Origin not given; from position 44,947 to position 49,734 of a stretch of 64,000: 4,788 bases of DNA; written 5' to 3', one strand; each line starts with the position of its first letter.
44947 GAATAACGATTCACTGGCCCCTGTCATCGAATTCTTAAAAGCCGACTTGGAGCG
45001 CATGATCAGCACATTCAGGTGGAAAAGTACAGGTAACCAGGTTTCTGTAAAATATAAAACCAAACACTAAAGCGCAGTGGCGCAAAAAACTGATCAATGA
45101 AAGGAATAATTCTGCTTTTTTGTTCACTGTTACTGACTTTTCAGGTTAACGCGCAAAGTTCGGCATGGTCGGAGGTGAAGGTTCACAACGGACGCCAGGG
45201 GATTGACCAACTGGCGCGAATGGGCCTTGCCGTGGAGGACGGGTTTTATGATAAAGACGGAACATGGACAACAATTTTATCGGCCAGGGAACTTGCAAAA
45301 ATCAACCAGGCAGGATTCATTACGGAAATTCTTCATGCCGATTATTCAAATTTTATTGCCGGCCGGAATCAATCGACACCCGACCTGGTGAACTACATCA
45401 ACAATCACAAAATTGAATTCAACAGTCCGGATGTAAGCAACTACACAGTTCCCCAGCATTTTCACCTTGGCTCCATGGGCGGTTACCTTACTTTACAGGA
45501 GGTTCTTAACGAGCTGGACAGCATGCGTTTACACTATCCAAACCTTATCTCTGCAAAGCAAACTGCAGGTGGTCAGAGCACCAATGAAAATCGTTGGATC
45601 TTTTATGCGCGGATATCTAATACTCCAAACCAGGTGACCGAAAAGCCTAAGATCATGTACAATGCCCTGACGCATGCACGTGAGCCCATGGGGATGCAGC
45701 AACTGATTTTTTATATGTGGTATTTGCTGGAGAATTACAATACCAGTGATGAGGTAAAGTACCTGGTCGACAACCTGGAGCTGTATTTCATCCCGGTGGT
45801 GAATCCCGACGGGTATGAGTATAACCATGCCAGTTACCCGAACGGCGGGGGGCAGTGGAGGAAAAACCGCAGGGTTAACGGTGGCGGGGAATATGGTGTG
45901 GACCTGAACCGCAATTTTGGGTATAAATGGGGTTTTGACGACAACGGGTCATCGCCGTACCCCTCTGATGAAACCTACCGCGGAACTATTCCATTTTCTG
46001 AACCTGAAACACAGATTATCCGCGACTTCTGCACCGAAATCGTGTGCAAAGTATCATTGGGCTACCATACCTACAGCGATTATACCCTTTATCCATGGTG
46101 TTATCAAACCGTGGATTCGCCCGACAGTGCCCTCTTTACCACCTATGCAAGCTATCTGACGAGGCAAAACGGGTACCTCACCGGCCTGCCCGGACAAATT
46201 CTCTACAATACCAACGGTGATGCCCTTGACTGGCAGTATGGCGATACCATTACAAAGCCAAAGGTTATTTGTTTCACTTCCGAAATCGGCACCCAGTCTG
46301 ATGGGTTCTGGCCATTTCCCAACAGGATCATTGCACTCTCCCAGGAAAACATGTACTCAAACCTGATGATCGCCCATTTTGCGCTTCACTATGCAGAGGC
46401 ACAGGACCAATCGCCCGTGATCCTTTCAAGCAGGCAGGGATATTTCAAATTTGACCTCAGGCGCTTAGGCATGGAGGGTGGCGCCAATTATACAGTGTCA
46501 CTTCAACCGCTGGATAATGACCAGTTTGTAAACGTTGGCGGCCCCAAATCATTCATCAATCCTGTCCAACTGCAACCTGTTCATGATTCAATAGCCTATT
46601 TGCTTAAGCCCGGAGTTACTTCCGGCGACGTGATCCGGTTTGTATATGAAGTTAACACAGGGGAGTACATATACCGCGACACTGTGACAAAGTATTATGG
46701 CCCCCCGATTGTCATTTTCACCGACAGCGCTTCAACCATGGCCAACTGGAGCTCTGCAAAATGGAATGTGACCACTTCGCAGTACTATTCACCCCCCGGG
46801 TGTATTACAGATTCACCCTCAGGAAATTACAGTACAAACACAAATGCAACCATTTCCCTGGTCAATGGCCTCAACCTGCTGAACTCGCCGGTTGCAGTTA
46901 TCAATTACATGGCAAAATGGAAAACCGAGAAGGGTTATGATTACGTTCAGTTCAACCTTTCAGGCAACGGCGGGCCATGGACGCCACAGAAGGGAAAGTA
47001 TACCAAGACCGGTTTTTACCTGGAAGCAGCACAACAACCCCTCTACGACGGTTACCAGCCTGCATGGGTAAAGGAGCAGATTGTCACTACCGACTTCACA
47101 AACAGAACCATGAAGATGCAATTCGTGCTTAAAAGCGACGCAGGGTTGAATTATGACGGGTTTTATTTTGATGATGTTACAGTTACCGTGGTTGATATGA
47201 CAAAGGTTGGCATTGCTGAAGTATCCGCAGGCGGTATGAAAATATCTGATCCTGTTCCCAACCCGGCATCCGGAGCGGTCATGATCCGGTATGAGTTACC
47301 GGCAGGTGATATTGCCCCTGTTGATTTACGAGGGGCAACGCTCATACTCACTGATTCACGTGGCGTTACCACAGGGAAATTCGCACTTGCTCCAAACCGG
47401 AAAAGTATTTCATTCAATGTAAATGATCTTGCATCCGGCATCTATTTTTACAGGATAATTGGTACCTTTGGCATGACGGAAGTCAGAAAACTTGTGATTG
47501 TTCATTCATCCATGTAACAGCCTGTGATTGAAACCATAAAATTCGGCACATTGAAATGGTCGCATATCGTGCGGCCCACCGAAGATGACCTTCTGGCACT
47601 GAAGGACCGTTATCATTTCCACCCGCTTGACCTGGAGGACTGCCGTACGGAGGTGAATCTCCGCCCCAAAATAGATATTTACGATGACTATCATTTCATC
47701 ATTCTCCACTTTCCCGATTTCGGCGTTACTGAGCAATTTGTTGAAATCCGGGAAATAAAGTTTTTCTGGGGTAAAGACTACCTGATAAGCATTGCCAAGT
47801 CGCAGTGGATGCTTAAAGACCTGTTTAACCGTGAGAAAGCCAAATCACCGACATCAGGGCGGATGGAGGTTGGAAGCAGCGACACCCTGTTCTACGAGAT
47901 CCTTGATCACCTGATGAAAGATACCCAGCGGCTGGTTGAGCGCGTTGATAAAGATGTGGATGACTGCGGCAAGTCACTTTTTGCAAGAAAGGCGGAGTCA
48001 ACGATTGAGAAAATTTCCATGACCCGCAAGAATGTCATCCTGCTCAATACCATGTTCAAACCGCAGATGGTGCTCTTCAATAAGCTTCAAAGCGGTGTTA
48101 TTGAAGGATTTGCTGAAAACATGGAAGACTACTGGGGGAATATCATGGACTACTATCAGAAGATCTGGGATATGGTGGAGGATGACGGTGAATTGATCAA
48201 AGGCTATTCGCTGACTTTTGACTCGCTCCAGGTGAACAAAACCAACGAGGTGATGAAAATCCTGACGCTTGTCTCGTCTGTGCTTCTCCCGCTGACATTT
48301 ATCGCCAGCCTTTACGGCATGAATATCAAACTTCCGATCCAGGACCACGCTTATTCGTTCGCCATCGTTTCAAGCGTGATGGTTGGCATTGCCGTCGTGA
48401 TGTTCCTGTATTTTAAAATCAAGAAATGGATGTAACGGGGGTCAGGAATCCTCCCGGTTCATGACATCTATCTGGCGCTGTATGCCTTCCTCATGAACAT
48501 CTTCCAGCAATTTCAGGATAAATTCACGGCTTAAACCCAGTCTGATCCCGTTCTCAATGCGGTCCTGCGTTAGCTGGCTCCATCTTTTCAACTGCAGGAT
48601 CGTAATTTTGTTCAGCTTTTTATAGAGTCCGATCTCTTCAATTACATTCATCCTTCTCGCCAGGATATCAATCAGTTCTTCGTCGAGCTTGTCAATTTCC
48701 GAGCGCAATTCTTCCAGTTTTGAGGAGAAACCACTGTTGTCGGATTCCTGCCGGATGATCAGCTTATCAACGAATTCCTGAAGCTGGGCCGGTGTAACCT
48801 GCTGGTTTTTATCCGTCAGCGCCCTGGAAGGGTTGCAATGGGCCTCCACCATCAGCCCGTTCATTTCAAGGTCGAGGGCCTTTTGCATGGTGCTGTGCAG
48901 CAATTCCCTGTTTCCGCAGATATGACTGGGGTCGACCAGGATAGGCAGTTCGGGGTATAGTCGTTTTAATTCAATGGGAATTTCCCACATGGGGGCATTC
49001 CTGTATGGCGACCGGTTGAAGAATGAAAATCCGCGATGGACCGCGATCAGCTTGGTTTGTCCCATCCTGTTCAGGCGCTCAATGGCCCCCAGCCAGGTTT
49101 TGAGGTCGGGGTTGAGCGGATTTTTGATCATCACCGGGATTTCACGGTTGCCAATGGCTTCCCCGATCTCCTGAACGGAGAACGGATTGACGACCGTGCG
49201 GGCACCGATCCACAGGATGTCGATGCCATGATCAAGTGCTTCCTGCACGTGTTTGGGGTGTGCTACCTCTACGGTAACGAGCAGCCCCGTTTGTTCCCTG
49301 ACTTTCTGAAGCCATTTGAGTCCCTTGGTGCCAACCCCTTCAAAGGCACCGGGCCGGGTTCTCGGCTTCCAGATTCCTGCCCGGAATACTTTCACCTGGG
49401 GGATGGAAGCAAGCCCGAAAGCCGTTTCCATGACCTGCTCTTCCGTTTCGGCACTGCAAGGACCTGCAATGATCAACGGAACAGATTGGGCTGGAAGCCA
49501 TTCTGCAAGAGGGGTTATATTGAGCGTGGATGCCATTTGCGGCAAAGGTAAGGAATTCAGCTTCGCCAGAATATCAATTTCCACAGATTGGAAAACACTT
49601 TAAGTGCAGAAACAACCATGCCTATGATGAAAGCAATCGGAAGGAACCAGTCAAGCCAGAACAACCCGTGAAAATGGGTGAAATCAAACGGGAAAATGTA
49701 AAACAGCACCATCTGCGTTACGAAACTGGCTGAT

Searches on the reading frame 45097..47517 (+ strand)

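Call 6: search_protein_families(library=pfam, proteins=[window:45097-47517:+])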
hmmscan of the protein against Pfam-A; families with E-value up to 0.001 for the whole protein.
window:45097-47517:+ (806 aa): 3 families
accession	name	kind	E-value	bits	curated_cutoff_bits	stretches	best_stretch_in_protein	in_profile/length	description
PF00246.29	Peptidase_M14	-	3.6e-55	188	21.6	1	138-420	3-285/286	Zinc carboxypeptidase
PF20773.4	InhA-like_MAM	-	1.2e-11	44.9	26.9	1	587-698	52-164/191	Immune inhibitor A-like, MAM domain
PF18962.6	Por_Secre_tail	-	4.8e-05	24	27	1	721-801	3-75/75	Secretion system C-terminal sorting domain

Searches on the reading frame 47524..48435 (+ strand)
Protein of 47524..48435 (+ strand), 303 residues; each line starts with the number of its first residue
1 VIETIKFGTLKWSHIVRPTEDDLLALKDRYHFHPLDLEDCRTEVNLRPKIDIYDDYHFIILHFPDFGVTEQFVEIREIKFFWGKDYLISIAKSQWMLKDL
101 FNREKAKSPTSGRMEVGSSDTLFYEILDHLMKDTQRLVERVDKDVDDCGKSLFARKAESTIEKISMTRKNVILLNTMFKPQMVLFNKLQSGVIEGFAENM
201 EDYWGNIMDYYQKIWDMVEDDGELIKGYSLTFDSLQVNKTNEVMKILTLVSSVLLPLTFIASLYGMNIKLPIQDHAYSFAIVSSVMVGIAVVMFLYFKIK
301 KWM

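Call 6: search_protein_families(library=pfam, proteins=[window:47524-48435:+])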
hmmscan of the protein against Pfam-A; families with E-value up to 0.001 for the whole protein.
window:47524-48435:+ (303 aa): 1 family
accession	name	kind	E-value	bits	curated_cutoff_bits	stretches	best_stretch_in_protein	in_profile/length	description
PF01544.23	CorA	-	4.3e-49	167.8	27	1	9-298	3-291/292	CorA-like Mg2+ transporter protein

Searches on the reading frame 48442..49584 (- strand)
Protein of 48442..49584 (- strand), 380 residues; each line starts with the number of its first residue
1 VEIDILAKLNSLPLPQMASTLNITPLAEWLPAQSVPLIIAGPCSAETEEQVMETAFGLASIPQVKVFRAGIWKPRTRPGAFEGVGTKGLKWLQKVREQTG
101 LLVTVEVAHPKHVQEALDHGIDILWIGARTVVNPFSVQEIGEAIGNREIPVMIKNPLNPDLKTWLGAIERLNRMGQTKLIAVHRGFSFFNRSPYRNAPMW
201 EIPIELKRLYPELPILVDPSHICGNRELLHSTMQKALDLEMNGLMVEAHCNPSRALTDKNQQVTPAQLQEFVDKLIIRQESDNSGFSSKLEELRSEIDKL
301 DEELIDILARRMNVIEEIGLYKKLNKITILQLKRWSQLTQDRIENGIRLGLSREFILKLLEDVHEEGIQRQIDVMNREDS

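Call 6: search_protein_families(library=pfam, proteins=[window:48442-49584:-])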
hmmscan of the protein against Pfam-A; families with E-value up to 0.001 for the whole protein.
window:48442-49584:- (380 aa): 2 families
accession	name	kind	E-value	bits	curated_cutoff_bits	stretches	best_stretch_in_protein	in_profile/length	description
PF00793.26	DAHP_synth_1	-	4.7e-40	137.6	25.5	1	37-272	19-258/270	DAHP synthetase I family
PF01817.26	CM_2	-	5.4e-16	59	27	1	293-371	1-79/80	Chorismate mutase type II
